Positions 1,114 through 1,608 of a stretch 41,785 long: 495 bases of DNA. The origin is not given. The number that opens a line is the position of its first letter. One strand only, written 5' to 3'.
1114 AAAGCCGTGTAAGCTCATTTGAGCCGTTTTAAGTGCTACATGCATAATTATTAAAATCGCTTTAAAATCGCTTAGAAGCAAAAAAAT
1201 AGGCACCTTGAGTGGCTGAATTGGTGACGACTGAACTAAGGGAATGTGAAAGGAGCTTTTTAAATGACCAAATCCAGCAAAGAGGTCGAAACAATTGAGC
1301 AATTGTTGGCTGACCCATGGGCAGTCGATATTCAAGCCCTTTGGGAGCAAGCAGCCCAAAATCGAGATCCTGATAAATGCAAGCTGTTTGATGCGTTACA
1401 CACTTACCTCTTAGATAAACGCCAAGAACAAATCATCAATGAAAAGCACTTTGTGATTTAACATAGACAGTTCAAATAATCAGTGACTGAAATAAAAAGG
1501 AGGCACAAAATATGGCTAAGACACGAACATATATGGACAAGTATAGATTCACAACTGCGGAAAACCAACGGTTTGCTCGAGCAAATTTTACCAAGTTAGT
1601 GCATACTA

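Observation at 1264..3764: Two paralogous approximately 64-aa proteins each sit immediately upstream of a different kinase-type toxin-fold gene (Fic/Doc-like and zeta-like); the zeta-like module resembles omega-epsilon-zeta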

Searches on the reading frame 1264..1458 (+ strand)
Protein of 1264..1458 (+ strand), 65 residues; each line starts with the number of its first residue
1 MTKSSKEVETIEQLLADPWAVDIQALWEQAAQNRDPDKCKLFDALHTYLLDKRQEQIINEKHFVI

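Call 7: search_protein_families(library=pfam, proteins=[window:1264-1458:+], max_evalue=1)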
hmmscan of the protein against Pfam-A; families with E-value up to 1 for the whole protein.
seq(65 aa): 0 families

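Call 8: search_protein_families(library=ncbifam, proteins=[window:1264-1458:+], max_evalue=1)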
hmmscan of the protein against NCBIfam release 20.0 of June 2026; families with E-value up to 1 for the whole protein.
seq(65 aa): 0 families

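Call 16: find_homologous_proteins(query=A1, max_evalue=0.01)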
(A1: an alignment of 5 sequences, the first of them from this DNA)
Query A1 (5 sequences) (65 aa, profile of the alignment): 328 proteins with E <= 0.01 among 367 candidates; the best 120 are listed.
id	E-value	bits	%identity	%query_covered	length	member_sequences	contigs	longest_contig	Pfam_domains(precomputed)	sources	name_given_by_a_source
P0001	2.7e-32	128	38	94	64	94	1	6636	-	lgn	-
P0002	3.3e-32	128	36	94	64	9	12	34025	-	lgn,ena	-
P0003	6.5e-32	127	89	100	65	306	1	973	-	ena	-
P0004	1.0e-31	127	98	100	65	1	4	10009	-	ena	-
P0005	2.7e-31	125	98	100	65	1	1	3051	-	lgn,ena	-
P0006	3.5e-31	125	89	100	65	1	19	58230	-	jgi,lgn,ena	jgi:hypothetical protein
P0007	5.2e-31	124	86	100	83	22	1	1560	-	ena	-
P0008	5.4e-31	124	88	100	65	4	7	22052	-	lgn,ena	-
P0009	5.4e-31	124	91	100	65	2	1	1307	-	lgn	-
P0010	6.7e-31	124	91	100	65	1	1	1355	-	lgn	-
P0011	7.3e-31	124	41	91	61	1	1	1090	-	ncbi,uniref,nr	ncbi:hypothetical protein [Liquorilactobacillus oeni]|uniref:Uncharacterized protein n=1 Tax=Liquori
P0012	7.3e-31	124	45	85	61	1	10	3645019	-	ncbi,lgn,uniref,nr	ncbi:hypothetical protein [Lactiplantibacillus pentosus]|uniref:hypothetical protein n=1 Tax=Lactipl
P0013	7.4e-31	124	91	98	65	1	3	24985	-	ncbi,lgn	ncbi:hypothetical protein HCZ13_08295 [Limosilactobacillus fermentum]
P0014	1.1e-30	123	86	100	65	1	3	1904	-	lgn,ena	-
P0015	1.2e-30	123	98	100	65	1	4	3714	-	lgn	-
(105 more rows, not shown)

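Call 21: find_related_loci(query=A2, collection=genome_contigs, flank=4000)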
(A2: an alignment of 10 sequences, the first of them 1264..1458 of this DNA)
Query A2 (65 aa) in genome_contigs; peptide patterns used: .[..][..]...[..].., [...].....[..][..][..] (x = any residue, [..] = any of these).
157 stretches matched a pattern; 97 encode a relative of the query (tblastn E <= 1e-3); the best 80 are kept; 80 distinct loci.
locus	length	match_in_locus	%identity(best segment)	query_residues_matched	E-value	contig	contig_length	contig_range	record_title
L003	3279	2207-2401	89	1-65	4e-36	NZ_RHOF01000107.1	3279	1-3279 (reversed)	Loigolactobacillus jiayinensis strain 257-1 contig107, whole genome shotgun sequence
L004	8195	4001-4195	89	1-65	4e-36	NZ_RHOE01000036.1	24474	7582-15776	Loigolactobacillus zhaoyuanensis strain 187-3 contig36, whole genome shotgun sequence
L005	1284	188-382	89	1-65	6e-37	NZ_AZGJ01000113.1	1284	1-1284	Secundilactobacillus malefermentans DSM 5705 = KCTC 3548 strain DSM 5705 Scaffold113, whole genome shotgun sequence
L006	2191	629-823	92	1-65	4e-36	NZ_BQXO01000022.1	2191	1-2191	Furfurilactobacillus curtus strain JCM 31185 sequence22, whole genome shotgun sequence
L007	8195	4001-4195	91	1-65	5e-36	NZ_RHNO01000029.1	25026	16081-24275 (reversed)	Levilactobacillus yonginensis strain JCM 18023 contig29, whole genome shotgun sequence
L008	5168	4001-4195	91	1-65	1e-35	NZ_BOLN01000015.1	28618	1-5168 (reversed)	Levilactobacillus lanxiensis strain 13B17 contig15, whole genome shotgun sequence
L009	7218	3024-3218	91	1-65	1e-35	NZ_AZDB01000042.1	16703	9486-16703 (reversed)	Companilactobacillus crustorum JCM 15951 Scaffold42, whole genome shotgun sequence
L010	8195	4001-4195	91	1-65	1e-35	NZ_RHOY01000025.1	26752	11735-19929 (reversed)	Agrilactobacillus yilanensis strain 54-2 contig25, whole genome shotgun sequence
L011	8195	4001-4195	91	1-65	4e-35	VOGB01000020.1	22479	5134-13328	MAG: Candidatus Pseudoramibacter fermentans isolate EUB1.1 Bin_02_19, whole genome shotgun sequence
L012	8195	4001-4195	91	1-65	3e-35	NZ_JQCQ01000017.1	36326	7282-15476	Pediococcus argentinicus strain DSM 23026 Scaffold17, whole genome shotgun sequence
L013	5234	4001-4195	91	1-65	2e-35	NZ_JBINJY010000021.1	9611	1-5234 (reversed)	Companilactobacillus sp. FL22-1 21, whole genome shotgun sequence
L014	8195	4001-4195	91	1-65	7e-35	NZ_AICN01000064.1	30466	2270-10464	Limosilactobacillus gastricus PS3 contig00081, whole genome shotgun sequence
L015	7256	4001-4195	88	1-65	9e-35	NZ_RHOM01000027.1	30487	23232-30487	Companilactobacillus zhongbaensis strain M1575 contig27, whole genome shotgun sequence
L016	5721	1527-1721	89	1-65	2e-34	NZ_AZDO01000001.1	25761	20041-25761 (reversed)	Companilactobacillus futsaii JCM 17355 NODE_2, whole genome shotgun sequence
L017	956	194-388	86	1-65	2e-35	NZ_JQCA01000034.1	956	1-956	Levilactobacillus paucivorans strain DSM 22467 NODE_45, whole genome shotgun sequence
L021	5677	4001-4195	86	1-65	3e-34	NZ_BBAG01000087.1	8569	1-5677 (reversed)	Secundilactobacillus paracollinoides DSM 15502 = JCM 11969, whole genome shotgun sequence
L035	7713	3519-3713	85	1-65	2e-33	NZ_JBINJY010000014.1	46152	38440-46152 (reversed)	Companilactobacillus sp. FL22-1 14, whole genome shotgun sequence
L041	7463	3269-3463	83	1-65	1e-32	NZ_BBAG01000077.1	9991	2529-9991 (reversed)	Secundilactobacillus paracollinoides DSM 15502 = JCM 11969, whole genome shotgun sequence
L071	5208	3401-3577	39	6-64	3e-10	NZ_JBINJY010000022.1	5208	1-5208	Companilactobacillus sp. FL22-1 22, whole genome shotgun sequence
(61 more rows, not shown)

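Call 23: predict_structure(alignment_id=A2)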
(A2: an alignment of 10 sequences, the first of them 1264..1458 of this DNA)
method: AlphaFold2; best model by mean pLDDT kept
length: 65 residues; sequences in the alignment: 10
mean_pLDDT: 76.6   pTM: 0.56
mean pLDDT of the five models: 76.6, 70.6, 66.2, 60.8, 57.7
residues with pLDDT >= 90: 0; 70-90: 47; 50-70: 15; < 50: 3
segments of 3 or more residues with pLDDT < 50: 1-3
pLDDT, mean of each block of 10 residues (from residue 1): 50 74 83 86 88 86 59
secondary structure, 60 per line:
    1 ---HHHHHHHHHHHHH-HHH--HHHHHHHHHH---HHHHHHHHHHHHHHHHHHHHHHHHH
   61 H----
elements in order: H4-16 H23-32 H36-61

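Call 26: search_protein_representatives(alignment_id=A2)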
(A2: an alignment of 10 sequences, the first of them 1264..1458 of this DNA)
Query: 10 sequences, 64 profile positions. Proteins with E-value up to 0.001 (for the whole library): 70; up to 1e-10: 26; up to 1e-30: 3. The best 70 are listed.
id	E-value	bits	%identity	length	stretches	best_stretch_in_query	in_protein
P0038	1.1e-33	131.2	-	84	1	4-64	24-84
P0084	3.1e-32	126.5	-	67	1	1-64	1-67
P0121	9.0e-31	121.8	-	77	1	5-64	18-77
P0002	1.3e-30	121.3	-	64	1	1-64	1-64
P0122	1.1e-24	102.3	-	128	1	12-64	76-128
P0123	3.1e-19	84.8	-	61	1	25-64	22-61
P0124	5.4e-19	84.0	-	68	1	24-64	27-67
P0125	3.0e-16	75.3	-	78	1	11-64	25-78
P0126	7.2e-16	74.0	-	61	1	7-64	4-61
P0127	6.2e-15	71.0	-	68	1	2-64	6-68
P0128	4.4e-14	68.3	-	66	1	3-54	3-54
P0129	4.6e-14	68.3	-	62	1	3-64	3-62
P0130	4.8e-14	68.2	-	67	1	4-64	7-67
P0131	5.2e-14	68.1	-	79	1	16-64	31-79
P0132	7.2e-14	67.6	-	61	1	5-64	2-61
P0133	1.2e-13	66.9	-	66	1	4-63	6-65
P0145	3.2e-10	56.0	-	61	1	4-63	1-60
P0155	2.1e-08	50.1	-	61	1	5-63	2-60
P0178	8.6e-06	41.8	-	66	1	3-64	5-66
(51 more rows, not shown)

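Call 29: fold_search(model_id=the predicted structure, library=pdb)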
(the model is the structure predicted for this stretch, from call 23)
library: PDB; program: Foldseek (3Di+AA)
matches with E <= 10: 69; with E <= 0.001: 0
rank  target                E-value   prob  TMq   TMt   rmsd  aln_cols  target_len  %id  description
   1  7qij_PB               1.2e+00  0.41  0.53  0.53   8.3        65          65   14  Complex of the Yersinia enterocolitica Type III secretion export gate YscV with substrate:chaperone complex YscX:YscY (released 2022-06-01)
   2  3txs_A                2.1e+00  0.28  0.46  0.36   7.5        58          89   17  Crystal Structure of phage 44RR small terminase gp16 (released 2011-12-28)
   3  7s5k_B                2.3e+00  0.54  0.54  0.54   7.1        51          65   20  M. xanthus ferritin-like protein EncB (released 2022-02-02)
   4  7qij_IB               2.3e+00  0.28  0.53  0.54   7.4        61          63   16  Complex of the Yersinia enterocolitica Type III secretion export gate YscV with substrate:chaperone complex YscX:YscY (released 2022-06-01)
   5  7qij_RB               2.4e+00  0.28  0.54  0.51   8.3        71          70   13  Complex of the Yersinia enterocolitica Type III secretion export gate YscV with substrate:chaperone complex YscX:YscY (released 2022-06-01)
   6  7qij_KB               2.4e+00  0.23  0.50  0.44   7.8        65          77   14  Complex of the Yersinia enterocolitica Type III secretion export gate YscV with substrate:chaperone complex YscX:YscY (released 2022-06-01)
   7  7qij_EB               2.6e+00  0.25  0.52  0.55   8.2        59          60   14  Complex of the Yersinia enterocolitica Type III secretion export gate YscV with substrate:chaperone complex YscX:YscY (released 2022-06-01)
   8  3txs_C                2.8e+00  0.23  0.46  0.35   7.5        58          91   17  Crystal Structure of phage 44RR small terminase gp16 (released 2011-12-28)
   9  3txs_B                2.9e+00  0.21  0.46  0.35   7.5        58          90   17  Crystal Structure of phage 44RR small terminase gp16 (released 2011-12-28)
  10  4fd4_A                2.9e+00  0.15  0.35  0.14   3.8        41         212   22  Crystal structure of mosquito arylalkylamine N-Acetyltransferase like 5b (released 2012-06-27)
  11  5yag_A                2.9e+00  0.15  0.35  0.14   3.4        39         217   23  Crystal structure of mosquito arylalkylamine N-Acetyltransferase like 5b/spermine N-Acetyltransferase (released 2018-02-28)
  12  5azd_B                3.1e+00  0.28  0.42  0.13   4.5        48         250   23  Crystal structure of thermophilic rhodopsin. (released 2016-04-27)
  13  1nlx_A                3.1e+00  0.15  0.39  0.27   8.5        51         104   22  Crystal Structure of PHL P 6, A Major Timothy Grass Pollen Allergen Co-Crystallized with Zinc (released 2003-01-21)
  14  5yag_B                3.4e+00  0.14  0.36  0.14   3.8        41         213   24  Crystal structure of mosquito arylalkylamine N-Acetyltransferase like 5b/spermine N-Acetyltransferase (released 2018-02-28)
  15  7s5c_F                3.6e+00  0.38  0.54  0.59   6.4        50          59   20  M. xanthus ferritin-like protein EncB (released 2022-02-02)
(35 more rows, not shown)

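Call 30: find_encoding_contigs(protein=P0127, flank=4000, max_places=4)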
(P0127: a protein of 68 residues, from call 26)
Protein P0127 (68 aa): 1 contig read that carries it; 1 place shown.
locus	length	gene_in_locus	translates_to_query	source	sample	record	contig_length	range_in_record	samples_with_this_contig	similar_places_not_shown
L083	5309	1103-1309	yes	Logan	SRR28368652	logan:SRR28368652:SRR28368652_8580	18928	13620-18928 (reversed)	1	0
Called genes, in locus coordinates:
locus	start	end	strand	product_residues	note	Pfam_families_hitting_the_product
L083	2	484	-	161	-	?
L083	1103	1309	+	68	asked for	-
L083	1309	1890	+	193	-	PF06414:Zeta_toxin, PF13671:AAA_33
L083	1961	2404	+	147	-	PF15970:HicB-like_2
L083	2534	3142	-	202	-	-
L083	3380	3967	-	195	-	PF13240:Zn_Ribbon_1 (weak)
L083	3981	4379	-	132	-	PF12773:DZR (weak), PF13240:Zn_Ribbon_1, PF13248:Zn_ribbon_3 (weak)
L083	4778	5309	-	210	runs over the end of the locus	-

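Call 31: find_encoding_contigs(protein=P0145, flank=3000, max_places=3)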
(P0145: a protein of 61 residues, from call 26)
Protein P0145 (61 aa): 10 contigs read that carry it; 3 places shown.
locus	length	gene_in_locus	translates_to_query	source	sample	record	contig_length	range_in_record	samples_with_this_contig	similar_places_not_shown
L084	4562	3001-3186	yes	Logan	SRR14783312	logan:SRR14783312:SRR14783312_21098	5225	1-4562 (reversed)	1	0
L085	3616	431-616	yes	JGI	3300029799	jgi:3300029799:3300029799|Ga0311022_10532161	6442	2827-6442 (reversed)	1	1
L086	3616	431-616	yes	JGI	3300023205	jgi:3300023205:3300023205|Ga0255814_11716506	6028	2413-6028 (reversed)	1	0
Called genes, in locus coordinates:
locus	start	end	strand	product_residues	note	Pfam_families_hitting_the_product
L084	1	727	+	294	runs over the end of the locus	PF08501:Shikimate_dh_N, PF18317:SDH_C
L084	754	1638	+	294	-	PF08501:Shikimate_dh_N, PF18317:SDH_C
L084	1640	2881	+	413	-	PF07690:MFS_1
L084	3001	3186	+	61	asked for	-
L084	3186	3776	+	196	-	PF06414:Zeta_toxin, PF13671:AAA_33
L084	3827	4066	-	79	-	-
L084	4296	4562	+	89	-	?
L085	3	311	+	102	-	PF07690:MFS_1 (weak)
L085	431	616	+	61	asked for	-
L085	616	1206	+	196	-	PF06414:Zeta_toxin, PF13671:AAA_33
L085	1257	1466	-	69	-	-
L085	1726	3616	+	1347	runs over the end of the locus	PF17961:Big_8, PF17802:SpaA, PF05738:Cna_B, PF17802:SpaA, PF05738:Cna_B, PF17210:SdrD_B, PF17802:SpaA, PF05738:Cna_B, +7 more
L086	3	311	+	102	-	PF07690:MFS_1 (weak)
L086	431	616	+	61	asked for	-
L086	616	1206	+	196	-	PF06414:Zeta_toxin, PF13671:AAA_33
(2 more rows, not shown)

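Call 32: find_encoding_contigs(protein=P0155, flank=3000, max_places=3)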
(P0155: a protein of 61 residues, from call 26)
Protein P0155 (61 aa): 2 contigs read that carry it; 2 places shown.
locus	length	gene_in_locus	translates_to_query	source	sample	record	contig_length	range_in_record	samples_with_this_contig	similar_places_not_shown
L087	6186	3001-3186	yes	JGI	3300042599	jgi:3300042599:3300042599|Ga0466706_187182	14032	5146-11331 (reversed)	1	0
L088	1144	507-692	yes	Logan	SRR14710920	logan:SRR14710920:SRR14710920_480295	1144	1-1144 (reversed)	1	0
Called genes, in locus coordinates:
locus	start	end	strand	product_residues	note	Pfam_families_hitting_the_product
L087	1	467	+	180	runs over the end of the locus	PF02674:Colicin_V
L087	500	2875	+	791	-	PF00488:MutS_V, PF20297:MSSS, PF01713:Smr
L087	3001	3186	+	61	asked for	-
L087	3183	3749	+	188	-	PF06414:Zeta_toxin, PF13671:AAA_33 (weak)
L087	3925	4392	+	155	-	PF01243:PNPOx_N, PF22696:Putative_PNPOx_2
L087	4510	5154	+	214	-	PF07853:DUF1648, PF13630:SdpI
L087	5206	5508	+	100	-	-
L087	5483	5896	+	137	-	PF14595:Thioredoxin_9 (weak), PF00085:Thioredoxin, PF13098:Thioredoxin_2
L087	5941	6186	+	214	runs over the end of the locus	PF00132:Hexapep, PF14602:Hexapep_2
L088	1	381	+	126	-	?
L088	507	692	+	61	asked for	-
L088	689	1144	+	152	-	?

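Call 33: find_encoding_contigs(protein=P0133, flank=3000, max_places=3)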
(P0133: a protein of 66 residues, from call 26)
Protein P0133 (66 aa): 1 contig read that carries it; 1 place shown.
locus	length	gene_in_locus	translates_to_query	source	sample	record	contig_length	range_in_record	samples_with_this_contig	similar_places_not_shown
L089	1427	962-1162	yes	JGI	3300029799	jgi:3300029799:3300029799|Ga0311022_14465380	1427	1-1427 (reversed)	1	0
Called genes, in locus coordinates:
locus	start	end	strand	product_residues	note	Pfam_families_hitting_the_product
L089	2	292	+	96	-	?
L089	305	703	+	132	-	-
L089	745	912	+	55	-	-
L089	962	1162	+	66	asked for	-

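Call 34: find_encoding_contigs(protein=P0178, flank=3000, max_places=3)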
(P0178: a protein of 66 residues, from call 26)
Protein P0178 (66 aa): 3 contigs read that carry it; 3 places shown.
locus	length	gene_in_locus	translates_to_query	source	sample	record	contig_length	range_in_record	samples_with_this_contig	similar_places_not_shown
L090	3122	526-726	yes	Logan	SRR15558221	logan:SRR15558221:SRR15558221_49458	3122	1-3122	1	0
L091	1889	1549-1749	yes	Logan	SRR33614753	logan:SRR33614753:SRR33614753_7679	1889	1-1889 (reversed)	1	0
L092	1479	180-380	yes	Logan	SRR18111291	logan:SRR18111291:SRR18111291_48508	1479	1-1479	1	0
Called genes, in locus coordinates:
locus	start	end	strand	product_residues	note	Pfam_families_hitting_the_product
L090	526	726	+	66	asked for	-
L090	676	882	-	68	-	-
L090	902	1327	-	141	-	-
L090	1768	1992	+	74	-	-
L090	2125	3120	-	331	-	?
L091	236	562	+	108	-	PF00149:Metallophos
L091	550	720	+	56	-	-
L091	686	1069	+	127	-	-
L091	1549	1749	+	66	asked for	-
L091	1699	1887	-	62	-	?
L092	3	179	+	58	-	?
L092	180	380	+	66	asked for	-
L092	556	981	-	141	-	-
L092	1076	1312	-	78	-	-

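Call 51: search_solved_structures(query=A6, max_evalue=10, show_alignments=2)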
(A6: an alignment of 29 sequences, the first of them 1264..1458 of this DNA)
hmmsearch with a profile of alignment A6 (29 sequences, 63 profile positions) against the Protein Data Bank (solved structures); distinct sequences matched with E-value up to 10: 4.
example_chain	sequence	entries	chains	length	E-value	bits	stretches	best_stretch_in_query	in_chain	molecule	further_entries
7by1_A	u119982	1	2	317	0.13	15.5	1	6-45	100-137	Histone acetyltransferase KAT2A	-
10dw_A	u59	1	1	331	0.14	15.4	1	6-45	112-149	Histone acetyltransferase KAT2A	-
6qs0_A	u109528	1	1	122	2.4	11.5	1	3-37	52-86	Putative outer membrane protein BBA03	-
4cwc_A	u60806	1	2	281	2.7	11.3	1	5-36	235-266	REPLICATION INITIATION PROTEIN, REPLICATION INITIATION PROTEIN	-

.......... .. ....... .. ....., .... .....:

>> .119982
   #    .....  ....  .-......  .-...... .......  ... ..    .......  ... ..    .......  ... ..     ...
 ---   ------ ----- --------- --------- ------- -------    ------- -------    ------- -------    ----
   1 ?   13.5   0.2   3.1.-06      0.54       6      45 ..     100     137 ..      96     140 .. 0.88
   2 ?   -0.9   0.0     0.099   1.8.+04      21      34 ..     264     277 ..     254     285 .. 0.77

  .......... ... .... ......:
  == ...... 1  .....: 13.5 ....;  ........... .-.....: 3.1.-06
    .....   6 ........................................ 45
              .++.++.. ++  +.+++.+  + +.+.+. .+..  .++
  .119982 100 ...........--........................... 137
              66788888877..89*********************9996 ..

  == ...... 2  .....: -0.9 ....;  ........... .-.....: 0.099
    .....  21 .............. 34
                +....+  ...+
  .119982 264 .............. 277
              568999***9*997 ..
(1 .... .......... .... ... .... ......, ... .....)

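Call 75: search_protein_families(library=padloc, proteins=[window:1264-1458:+], max_evalue=0.1)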
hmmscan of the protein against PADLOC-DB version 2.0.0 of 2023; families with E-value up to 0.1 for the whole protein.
seq(65 aa): 0 families

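Call 76: search_protein_families(library=phrogs, proteins=[window:1264-1458:+], max_evalue=0.1)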
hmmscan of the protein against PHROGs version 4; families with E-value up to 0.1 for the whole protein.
seq(65 aa): 0 families

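Call 94: search_dna_similar(query=window:1264-1458:+, collection=plasmids, mode=protein, max_rows=5, max_evalue=0.001)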
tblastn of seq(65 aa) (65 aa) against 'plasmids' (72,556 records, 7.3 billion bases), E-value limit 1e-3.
Records with a match: 723; places in all: 836; records where one place covers at least 80% of the query: 684.
Best place of each record, by identity: >=99% 1; 90-95% 10; 80-90% 226; 60-80% 67; <60% 419.
By first word of the organism name: Lactiplantibacillus 376; Pediococcus 72; Latilactobacillus 64; Levilactobacillus 39; Lactobacillus 28; Loigolactobacillus 23; Companilactobacillus 17; Lacticaseibacillus 16; Leuconostoc 16; Secundilactobacillus 13; and 11 more.
By predicted mobility (MOB-suite, as given by PLSDB): mobilizable 324; non-mobilizable 278; conjugative 121.
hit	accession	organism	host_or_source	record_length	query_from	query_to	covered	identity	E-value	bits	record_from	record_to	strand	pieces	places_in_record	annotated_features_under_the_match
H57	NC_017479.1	Ligilactobacillus salivarius CECT 5713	-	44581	1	65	100%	100.0%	2e-36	134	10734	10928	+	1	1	hypothetical protein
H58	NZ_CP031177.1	Levilactobacillus brevis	-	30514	1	65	100%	92.3%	7e-32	121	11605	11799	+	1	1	hypothetical protein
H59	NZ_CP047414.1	Ligilactobacillus salivarius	Equus caballus,Isolated and purified ...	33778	1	64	98%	92.2%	1e-31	121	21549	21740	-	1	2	hypothetical protein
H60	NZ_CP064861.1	Companilactobacillus futsaii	jamiecosley,whole organism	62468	1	65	100%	90.8%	5e-32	122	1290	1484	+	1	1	hypothetical protein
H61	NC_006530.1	Ligilactobacillus salivarius UCC118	-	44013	1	65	100%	90.8%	1e-31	120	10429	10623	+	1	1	hypothetical protein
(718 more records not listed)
